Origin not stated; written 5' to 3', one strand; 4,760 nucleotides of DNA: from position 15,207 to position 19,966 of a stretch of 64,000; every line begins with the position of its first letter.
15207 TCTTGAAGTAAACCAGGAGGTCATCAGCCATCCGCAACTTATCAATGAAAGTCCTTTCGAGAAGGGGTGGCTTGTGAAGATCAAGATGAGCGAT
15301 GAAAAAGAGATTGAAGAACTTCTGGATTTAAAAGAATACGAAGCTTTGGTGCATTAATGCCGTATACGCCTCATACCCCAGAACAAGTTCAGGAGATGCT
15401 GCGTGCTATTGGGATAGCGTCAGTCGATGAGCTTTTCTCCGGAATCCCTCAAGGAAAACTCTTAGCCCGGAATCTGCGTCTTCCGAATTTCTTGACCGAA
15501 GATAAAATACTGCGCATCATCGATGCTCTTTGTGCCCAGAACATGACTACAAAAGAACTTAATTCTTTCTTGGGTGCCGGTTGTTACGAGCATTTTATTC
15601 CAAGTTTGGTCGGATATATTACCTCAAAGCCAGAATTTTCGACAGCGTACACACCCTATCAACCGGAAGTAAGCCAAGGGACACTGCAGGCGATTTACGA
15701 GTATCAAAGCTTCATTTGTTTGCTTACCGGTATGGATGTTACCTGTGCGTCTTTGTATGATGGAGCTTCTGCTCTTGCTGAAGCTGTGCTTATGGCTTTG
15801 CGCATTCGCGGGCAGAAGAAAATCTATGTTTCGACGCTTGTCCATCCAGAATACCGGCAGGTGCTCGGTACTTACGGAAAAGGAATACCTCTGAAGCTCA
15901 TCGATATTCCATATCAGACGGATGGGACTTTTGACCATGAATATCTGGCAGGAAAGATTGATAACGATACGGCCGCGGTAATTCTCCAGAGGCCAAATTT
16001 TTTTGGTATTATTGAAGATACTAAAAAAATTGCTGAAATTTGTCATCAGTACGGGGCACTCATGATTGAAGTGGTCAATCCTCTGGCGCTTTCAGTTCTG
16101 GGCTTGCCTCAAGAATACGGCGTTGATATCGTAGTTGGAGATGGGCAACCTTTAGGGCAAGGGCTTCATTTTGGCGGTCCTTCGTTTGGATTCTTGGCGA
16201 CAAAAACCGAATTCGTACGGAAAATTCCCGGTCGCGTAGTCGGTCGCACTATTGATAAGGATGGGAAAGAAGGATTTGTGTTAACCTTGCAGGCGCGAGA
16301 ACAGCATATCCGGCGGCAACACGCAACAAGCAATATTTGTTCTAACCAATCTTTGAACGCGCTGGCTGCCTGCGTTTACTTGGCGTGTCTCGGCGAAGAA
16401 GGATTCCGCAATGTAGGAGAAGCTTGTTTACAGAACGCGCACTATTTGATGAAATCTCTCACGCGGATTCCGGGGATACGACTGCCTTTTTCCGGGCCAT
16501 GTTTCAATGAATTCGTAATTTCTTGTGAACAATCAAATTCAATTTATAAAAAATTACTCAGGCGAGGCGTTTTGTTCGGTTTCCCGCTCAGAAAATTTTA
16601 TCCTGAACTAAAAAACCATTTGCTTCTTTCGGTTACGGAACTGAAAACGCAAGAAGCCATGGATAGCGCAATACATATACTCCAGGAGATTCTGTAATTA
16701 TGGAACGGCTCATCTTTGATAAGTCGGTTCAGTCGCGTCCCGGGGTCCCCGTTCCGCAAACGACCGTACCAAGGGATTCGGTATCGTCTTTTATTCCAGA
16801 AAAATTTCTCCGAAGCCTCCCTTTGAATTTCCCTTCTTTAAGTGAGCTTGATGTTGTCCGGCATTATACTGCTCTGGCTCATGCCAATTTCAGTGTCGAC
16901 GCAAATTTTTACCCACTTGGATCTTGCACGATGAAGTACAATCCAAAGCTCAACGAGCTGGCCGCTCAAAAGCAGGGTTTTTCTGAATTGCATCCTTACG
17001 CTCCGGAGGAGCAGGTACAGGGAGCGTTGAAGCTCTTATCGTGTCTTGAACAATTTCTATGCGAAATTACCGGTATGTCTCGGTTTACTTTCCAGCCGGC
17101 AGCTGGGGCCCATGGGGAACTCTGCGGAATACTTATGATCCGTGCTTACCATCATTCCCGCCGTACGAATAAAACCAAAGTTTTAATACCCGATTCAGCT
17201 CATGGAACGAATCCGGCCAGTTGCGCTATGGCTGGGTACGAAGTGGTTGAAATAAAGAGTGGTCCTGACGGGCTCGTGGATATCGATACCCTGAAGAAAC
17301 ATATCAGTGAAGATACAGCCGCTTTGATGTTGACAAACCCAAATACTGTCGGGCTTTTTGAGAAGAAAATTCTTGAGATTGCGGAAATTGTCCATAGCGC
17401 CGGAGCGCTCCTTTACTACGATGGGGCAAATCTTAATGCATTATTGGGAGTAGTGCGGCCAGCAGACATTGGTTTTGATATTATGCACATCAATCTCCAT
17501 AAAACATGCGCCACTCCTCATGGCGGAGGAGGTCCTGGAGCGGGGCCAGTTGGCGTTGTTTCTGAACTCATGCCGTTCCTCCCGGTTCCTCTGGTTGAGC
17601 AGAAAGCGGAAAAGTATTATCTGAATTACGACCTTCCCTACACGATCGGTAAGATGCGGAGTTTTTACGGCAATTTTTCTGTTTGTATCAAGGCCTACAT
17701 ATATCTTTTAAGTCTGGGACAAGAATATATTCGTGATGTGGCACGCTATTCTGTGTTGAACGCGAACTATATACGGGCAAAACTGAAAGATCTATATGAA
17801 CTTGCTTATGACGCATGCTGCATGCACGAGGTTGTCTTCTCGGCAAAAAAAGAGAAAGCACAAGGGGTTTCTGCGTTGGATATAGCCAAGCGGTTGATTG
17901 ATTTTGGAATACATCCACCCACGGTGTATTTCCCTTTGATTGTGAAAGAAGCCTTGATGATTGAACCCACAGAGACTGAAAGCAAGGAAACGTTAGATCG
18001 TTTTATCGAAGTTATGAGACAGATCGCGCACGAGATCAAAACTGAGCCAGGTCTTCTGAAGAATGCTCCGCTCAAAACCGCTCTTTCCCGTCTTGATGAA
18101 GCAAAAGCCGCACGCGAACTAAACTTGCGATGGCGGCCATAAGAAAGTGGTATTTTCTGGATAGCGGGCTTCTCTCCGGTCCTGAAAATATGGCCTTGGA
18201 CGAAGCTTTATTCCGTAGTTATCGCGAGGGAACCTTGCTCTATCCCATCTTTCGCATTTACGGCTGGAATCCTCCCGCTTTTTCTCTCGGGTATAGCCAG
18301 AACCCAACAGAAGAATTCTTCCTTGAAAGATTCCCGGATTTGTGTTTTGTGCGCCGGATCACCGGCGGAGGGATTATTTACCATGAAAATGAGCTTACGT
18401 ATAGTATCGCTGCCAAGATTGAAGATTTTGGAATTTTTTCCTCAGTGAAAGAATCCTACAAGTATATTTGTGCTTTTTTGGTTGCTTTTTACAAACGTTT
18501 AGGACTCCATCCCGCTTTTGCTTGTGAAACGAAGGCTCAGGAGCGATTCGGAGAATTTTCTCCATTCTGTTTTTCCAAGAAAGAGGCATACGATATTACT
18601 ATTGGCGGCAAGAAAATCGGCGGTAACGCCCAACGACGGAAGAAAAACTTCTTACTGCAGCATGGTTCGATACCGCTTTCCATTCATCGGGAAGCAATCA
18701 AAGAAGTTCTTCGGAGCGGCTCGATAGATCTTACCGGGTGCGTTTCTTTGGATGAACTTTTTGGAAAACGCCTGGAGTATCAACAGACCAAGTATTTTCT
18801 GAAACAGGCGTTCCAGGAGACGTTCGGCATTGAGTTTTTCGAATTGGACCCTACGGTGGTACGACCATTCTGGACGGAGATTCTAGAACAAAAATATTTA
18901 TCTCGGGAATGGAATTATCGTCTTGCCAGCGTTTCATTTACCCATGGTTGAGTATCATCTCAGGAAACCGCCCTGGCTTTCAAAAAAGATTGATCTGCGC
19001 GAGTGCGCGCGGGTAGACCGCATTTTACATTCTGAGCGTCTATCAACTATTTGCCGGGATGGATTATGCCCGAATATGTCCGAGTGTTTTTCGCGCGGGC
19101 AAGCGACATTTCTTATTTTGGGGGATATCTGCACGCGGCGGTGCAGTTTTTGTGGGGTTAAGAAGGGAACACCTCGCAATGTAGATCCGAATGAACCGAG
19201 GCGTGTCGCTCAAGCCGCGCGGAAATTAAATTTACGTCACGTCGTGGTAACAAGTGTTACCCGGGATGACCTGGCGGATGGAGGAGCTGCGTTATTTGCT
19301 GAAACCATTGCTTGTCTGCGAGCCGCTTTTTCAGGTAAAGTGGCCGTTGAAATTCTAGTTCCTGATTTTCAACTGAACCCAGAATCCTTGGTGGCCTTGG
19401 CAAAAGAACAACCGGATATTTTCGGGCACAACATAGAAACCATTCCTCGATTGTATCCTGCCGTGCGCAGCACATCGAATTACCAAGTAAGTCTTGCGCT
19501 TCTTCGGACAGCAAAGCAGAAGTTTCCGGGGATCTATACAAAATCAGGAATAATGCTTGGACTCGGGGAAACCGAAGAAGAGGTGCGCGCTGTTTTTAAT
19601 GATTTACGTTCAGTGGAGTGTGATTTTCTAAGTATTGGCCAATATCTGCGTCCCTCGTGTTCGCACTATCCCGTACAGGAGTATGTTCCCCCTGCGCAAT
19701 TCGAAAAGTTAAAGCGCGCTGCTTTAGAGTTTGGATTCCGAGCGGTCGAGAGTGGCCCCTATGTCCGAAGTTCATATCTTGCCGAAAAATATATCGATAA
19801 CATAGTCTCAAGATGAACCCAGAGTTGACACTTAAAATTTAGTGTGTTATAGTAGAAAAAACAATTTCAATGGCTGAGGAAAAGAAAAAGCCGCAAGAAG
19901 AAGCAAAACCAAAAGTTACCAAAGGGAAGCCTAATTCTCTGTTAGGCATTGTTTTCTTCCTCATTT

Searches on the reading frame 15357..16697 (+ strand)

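Call 6: search_protein_families(library=pfam, proteins=[window:15357-16697:+])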
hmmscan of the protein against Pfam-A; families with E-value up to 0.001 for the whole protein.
window:15357-16697:+ (446 aa): 2 families
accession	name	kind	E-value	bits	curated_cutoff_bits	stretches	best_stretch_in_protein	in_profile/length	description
PF02347.22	GDC-P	-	3.2e-121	405.6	26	1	3-441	3-428/429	Glycine cleavage system P-protein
PF00266.25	Aminotran_5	-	1.7e-05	24.4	21.5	1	179-376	114-299/371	Aminotransferase class-V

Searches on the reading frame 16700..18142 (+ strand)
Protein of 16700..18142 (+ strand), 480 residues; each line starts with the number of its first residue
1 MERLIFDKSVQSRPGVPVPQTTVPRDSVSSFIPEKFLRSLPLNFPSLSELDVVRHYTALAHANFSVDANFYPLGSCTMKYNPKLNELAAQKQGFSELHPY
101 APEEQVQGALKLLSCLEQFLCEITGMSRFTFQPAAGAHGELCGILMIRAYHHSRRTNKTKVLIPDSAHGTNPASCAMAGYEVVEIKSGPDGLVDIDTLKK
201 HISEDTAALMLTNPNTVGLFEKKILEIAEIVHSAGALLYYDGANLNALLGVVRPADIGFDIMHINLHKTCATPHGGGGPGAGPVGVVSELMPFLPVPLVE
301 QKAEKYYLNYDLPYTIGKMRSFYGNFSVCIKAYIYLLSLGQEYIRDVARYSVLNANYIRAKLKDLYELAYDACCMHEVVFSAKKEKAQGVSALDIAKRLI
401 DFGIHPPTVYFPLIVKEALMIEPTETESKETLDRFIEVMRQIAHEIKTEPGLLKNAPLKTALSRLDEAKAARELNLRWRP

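Call 6: search_protein_families(library=pfam, proteins=[window:16700-18142:+])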
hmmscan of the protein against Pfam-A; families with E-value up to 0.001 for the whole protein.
window:16700-18142:+ (480 aa): 3 families
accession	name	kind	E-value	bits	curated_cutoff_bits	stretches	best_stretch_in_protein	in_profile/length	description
PF21478.3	GcvP2_C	-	1.2e-29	103.1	27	1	349-448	3-104/122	Glycine dehydrogenase, C-terminal domain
PF02347.22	GDC-P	-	1.9e-10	40.6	26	1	30-299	29-288/429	Glycine cleavage system P-protein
PF00266.25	Aminotran_5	-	1.2e-09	38.1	21.5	1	148-275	79-207/371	Aminotransferase class-V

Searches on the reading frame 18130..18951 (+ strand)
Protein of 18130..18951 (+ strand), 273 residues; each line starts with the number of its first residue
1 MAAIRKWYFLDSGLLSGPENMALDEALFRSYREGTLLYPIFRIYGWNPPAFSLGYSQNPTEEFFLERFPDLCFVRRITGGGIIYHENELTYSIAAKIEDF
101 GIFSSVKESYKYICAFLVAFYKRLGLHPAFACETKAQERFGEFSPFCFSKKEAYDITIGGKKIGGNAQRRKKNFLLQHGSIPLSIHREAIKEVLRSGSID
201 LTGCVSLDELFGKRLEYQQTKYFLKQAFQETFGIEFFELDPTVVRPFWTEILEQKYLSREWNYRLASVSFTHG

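Call 6: search_protein_families(library=pfam, proteins=[window:18130-18951:+])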
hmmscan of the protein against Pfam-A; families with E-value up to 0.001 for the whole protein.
window:18130-18951:+ (273 aa): 2 families
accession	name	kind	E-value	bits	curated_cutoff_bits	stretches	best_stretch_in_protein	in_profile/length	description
PF21948.1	LplA-B_cat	-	1.6e-30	107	27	1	19-229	4-200/200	Lipoyl protein ligase A/B catalytic domain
PF03099.24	BPL_LplA_LipB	-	6.6e-11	42.7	21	1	68-184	23-131/133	Biotin/lipoate A/B protein ligase family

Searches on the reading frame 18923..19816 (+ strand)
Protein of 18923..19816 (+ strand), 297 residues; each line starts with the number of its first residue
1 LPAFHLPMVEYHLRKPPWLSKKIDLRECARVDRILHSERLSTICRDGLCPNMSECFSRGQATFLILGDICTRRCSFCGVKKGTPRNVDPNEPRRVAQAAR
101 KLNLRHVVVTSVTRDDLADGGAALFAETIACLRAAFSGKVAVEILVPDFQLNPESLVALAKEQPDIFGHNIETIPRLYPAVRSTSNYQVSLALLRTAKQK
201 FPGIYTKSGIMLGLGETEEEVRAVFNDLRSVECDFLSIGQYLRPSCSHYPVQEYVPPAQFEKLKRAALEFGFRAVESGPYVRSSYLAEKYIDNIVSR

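Call 6: search_protein_families(library=pfam, proteins=[window:18923-19816:+])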
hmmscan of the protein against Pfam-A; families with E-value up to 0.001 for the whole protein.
window:18923-19816:+ (297 aa): 1 family
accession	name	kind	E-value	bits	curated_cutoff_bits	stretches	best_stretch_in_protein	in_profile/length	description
PF04055.27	Radical_SAM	-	9.6e-22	78.3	29.5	1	65-227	2-165/166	Radical SAM superfamily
